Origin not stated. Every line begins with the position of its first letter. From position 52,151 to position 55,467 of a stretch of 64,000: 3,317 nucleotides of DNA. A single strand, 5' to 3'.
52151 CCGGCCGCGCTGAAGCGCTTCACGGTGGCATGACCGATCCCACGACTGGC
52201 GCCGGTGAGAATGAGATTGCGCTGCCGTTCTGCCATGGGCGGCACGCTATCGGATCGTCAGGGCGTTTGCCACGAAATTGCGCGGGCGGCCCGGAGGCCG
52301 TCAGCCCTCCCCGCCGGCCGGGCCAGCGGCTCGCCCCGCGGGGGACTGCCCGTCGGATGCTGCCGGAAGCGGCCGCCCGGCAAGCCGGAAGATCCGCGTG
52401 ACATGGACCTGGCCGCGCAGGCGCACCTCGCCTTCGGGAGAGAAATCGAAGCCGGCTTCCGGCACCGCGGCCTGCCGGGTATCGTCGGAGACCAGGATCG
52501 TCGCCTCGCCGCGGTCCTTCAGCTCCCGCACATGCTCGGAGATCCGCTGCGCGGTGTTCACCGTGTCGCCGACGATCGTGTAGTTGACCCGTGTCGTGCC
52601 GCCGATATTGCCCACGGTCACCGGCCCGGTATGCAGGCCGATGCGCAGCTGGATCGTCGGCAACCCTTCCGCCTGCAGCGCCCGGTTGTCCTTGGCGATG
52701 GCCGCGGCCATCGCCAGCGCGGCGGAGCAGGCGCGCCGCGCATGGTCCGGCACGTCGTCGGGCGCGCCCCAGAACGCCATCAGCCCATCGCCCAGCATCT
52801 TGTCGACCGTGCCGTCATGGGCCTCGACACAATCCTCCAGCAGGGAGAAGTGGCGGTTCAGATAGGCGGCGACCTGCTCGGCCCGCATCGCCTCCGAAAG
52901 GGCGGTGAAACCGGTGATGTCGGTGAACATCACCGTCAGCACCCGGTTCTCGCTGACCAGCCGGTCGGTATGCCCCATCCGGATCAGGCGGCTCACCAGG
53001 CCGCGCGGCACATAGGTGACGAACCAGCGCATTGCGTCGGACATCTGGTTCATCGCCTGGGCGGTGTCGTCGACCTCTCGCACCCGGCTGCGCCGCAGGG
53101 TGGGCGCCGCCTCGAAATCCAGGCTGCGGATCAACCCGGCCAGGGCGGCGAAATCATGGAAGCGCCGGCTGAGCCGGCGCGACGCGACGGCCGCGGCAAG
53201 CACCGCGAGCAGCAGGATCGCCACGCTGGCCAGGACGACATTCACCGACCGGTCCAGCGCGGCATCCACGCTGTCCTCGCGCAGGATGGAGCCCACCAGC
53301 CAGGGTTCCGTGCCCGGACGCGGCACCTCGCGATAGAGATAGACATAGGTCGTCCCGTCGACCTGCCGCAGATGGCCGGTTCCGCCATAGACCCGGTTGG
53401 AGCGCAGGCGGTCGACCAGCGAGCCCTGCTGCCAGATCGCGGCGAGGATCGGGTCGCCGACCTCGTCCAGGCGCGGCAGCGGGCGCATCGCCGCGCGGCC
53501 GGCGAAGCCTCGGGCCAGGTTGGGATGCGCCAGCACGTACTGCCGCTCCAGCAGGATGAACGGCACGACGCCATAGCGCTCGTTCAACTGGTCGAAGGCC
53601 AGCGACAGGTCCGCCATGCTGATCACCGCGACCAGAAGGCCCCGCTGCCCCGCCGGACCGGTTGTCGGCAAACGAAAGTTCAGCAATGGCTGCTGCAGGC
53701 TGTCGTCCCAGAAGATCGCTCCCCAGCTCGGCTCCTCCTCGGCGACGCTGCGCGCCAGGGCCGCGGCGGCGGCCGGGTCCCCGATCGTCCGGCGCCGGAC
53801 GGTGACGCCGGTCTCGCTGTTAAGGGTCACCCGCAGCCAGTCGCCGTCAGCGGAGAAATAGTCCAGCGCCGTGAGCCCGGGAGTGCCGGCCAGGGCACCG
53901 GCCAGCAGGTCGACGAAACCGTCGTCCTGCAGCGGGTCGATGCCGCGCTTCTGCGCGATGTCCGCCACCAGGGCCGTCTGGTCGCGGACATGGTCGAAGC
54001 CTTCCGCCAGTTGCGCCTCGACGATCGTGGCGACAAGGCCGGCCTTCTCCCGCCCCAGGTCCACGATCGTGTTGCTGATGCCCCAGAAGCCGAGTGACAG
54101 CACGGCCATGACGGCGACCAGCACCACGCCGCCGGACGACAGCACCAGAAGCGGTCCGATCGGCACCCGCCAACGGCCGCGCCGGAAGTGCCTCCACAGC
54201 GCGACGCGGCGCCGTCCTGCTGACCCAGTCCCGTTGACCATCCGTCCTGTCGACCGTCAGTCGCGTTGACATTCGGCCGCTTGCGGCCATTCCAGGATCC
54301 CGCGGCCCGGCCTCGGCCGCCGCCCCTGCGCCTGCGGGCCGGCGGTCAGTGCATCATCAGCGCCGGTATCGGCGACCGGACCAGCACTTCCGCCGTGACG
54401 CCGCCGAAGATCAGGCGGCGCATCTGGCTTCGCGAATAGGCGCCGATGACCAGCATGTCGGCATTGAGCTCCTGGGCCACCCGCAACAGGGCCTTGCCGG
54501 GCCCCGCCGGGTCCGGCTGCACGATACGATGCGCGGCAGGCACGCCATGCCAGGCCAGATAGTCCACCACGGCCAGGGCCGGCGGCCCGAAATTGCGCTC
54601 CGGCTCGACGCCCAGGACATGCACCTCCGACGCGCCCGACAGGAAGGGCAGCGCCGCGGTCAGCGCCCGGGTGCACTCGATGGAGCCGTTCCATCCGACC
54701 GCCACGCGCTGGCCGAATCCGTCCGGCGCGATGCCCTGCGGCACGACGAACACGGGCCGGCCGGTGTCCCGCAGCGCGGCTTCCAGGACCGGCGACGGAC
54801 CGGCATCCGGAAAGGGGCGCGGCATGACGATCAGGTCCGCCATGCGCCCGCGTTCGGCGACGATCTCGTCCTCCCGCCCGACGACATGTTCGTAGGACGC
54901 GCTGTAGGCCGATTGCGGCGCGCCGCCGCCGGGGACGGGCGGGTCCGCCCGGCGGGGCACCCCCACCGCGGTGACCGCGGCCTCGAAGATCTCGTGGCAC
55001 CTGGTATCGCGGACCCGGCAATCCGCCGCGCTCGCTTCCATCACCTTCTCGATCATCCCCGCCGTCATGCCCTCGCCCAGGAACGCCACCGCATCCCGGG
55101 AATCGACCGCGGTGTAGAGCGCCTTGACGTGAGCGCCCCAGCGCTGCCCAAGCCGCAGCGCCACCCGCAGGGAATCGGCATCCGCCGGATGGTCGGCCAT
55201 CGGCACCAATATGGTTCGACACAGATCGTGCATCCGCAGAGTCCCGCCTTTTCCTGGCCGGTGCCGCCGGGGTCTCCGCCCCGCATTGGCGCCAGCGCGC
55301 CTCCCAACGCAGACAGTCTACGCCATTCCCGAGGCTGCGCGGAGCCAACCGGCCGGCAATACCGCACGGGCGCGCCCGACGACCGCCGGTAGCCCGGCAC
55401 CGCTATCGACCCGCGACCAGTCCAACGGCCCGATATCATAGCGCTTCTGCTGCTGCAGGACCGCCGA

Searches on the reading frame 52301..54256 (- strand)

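Call 72: search_protein_families(library=pfam, proteins=[window:52301-54256:-], max_evalue=0.0001)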
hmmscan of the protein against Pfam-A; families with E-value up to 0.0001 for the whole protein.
window:52301-54256:- (651 aa): 1 family
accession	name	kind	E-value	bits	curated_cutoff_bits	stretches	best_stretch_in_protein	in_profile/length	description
PF00211.25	Guanylate_cyc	-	1.5e-28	100.1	21.9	1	440-619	9-176/183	Adenylate and Guanylate cyclase catalytic domain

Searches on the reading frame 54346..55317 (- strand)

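Call 72: search_protein_families(library=pfam, proteins=[window:54346-55317:-], max_evalue=0.0001)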
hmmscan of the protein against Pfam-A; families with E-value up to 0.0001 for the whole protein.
window:54346-55317:- (323 aa): 1 family
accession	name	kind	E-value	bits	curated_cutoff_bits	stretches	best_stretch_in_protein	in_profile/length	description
PF00582.32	Usp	-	7.6e-15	56.1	24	1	273-321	91-139/141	Universal stress protein family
